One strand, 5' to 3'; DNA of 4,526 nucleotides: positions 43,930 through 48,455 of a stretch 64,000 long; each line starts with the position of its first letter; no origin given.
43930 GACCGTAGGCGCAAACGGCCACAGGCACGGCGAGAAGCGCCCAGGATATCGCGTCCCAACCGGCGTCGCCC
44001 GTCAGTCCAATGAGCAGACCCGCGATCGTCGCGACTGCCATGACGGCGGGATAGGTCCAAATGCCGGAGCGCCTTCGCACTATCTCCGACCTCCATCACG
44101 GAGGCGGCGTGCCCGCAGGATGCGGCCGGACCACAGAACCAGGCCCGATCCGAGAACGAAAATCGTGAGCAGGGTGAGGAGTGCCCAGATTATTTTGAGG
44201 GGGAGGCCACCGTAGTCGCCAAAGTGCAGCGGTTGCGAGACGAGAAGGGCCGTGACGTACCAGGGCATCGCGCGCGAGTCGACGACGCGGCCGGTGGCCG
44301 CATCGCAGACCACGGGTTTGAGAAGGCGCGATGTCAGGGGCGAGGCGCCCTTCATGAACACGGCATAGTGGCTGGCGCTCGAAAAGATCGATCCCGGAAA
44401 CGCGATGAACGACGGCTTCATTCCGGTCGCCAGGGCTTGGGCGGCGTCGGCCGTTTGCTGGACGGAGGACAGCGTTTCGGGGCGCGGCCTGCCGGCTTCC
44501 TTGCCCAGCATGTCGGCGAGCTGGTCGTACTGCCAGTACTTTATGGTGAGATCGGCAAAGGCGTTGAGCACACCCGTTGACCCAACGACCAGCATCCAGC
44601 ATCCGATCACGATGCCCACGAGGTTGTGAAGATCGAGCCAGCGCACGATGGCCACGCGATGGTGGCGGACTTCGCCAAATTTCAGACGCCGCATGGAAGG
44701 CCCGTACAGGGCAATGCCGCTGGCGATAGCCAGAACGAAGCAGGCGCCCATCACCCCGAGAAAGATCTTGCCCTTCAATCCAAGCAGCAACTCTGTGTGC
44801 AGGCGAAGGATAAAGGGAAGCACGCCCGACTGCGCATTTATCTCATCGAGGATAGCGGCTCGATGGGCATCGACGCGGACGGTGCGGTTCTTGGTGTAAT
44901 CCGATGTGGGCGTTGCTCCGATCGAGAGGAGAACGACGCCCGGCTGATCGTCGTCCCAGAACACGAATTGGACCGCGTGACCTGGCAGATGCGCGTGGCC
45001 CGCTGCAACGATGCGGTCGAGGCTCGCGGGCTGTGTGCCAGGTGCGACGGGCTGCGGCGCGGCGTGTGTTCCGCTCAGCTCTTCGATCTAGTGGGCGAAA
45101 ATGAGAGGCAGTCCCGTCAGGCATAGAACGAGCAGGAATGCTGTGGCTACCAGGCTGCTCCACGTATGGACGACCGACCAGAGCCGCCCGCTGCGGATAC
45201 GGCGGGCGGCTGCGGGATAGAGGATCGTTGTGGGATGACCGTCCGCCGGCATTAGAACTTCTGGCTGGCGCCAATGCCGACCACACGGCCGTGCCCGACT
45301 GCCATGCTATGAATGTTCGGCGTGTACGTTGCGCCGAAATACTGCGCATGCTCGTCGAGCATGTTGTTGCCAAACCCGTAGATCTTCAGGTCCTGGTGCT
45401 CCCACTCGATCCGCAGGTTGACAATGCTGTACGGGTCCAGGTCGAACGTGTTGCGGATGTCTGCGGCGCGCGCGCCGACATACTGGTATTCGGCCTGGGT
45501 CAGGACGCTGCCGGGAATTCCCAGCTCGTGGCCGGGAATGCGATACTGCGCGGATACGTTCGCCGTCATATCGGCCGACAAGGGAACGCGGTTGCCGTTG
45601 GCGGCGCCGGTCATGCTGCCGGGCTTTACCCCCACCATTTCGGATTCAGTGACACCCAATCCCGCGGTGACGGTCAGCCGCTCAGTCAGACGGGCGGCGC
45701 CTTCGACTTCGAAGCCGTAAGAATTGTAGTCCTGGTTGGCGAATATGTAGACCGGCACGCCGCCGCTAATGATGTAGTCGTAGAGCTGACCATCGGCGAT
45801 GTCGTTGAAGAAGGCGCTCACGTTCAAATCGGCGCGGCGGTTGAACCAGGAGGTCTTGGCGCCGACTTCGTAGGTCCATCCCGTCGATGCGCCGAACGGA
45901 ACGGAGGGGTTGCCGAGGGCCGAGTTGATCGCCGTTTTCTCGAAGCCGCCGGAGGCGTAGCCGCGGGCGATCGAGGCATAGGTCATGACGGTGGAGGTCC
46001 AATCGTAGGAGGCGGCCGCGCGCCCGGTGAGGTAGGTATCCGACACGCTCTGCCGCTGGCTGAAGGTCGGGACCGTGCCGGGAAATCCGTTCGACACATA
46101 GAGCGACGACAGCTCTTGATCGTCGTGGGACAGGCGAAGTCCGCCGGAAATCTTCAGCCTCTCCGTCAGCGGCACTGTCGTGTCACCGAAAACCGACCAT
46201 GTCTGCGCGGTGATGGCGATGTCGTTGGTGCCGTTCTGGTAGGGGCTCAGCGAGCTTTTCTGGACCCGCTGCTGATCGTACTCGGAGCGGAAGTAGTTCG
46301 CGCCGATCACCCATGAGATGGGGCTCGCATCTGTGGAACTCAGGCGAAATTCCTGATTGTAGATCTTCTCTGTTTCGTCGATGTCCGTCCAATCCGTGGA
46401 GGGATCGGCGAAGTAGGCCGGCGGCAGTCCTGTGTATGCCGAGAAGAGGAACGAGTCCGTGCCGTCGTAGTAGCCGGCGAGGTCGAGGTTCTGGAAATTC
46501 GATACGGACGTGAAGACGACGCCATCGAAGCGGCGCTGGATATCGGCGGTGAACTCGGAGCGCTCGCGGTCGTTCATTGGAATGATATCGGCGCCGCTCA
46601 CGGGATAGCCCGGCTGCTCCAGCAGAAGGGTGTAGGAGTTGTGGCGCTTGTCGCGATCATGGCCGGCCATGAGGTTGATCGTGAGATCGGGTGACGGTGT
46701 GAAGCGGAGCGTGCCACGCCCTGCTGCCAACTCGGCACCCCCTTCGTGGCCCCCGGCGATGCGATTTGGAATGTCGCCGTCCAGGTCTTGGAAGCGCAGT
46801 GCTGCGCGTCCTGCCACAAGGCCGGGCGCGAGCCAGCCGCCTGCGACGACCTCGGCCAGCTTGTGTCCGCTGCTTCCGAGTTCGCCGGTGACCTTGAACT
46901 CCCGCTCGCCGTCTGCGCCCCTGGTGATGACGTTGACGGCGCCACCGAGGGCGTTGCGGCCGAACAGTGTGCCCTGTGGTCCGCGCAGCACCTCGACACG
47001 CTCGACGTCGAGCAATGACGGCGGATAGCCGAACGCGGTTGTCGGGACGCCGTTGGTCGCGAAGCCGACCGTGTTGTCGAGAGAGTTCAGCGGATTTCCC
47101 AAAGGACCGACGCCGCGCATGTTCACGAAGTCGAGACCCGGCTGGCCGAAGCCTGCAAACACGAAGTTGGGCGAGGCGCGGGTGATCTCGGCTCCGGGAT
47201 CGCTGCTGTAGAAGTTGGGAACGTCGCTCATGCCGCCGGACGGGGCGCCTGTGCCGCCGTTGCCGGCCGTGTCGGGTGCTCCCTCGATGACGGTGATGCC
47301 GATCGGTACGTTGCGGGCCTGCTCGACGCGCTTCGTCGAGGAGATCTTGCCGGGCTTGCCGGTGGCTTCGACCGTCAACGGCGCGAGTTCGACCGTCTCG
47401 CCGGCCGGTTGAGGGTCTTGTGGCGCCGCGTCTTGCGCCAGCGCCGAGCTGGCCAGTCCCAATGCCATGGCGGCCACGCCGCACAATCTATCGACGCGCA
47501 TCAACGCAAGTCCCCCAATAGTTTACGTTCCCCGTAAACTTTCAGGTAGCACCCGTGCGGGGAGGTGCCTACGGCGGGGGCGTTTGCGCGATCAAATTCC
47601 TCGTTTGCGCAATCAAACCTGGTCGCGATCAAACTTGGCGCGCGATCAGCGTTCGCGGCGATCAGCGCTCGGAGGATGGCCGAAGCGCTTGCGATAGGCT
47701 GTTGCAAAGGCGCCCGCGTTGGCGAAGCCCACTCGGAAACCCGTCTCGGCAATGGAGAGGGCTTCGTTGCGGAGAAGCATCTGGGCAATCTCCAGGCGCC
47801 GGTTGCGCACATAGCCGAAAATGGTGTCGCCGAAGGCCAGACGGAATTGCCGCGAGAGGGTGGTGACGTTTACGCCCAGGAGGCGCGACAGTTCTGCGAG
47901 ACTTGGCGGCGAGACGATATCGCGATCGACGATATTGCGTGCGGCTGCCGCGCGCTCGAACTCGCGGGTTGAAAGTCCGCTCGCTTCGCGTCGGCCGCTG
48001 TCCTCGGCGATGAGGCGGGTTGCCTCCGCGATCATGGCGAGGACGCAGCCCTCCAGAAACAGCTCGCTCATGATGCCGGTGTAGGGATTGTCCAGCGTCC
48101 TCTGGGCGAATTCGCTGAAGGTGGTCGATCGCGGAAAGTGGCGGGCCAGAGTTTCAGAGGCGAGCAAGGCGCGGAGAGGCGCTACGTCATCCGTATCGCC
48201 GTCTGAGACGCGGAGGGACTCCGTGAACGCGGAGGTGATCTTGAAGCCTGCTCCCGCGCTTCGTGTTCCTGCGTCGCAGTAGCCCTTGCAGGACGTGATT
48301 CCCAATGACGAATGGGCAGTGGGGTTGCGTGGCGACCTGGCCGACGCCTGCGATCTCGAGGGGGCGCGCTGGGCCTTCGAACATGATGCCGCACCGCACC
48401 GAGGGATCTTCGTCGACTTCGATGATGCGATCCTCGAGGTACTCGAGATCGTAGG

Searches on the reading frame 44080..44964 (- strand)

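Call 16: search_protein_families(library=pfam, proteins=[window:44080-44964:-], max_evalue=0.001)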
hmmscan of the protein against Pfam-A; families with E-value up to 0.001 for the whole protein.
window:44080-44964:- (294 aa): 1 family
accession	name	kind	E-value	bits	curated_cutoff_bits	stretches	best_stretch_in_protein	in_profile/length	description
PF03929.21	PepSY_TM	-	1e-39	137.6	28.8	1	18-281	87-295/295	PepSY-associated TM region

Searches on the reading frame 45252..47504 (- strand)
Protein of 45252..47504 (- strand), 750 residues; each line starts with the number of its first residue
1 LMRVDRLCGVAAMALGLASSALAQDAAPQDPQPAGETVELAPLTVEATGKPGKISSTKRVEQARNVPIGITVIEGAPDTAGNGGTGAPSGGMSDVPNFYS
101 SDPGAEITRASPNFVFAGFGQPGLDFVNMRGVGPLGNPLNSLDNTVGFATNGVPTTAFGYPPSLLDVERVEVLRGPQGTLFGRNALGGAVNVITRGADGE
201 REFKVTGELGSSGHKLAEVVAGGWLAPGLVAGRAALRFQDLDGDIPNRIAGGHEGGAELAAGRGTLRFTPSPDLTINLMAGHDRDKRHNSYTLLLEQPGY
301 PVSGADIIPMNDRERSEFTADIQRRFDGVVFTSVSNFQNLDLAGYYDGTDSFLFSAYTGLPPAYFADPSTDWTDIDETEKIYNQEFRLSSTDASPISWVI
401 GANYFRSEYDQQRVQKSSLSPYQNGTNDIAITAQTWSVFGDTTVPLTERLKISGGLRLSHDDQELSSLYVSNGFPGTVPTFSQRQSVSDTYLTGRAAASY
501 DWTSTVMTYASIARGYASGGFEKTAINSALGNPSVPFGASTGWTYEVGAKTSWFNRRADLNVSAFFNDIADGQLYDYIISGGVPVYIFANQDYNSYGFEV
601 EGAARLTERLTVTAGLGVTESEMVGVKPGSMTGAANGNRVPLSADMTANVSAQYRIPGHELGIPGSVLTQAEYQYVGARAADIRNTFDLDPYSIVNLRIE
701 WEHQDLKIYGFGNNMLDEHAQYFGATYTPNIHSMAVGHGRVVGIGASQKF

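Call 16: search_protein_families(library=pfam, proteins=[window:45252-47504:-], max_evalue=0.001)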
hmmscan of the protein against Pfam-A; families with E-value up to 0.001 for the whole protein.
window:45252-47504:- (750 aa): 2 families
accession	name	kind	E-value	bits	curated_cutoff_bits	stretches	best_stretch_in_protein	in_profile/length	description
PF00593.30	TonB_dep_Rec_b-barrel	-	1.6e-37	130.8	27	1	272-714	11-435/436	TonB dependent receptor-like, beta-barrel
PF07715.20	Plug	-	1.3e-10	42.2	23.9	1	106-189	27-107/107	TonB-dependent Receptor Plug Domain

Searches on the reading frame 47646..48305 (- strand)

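Call 16: search_protein_families(library=pfam, proteins=[window:47646-48305:-], max_evalue=0.001)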
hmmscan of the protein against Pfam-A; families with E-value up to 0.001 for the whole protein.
window:47646-48305:- (219 aa): 2 families
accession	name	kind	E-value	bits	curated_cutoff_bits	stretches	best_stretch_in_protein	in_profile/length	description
PF12833.13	HTH_18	-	6.9e-19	68.4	33.6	1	139-217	1-79/80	Helix-turn-helix domain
PF00165.29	HTH_AraC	-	0.00074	20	26.6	0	135-159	10-34/42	Bacterial regulatory helix-turn-helix proteins, AraC family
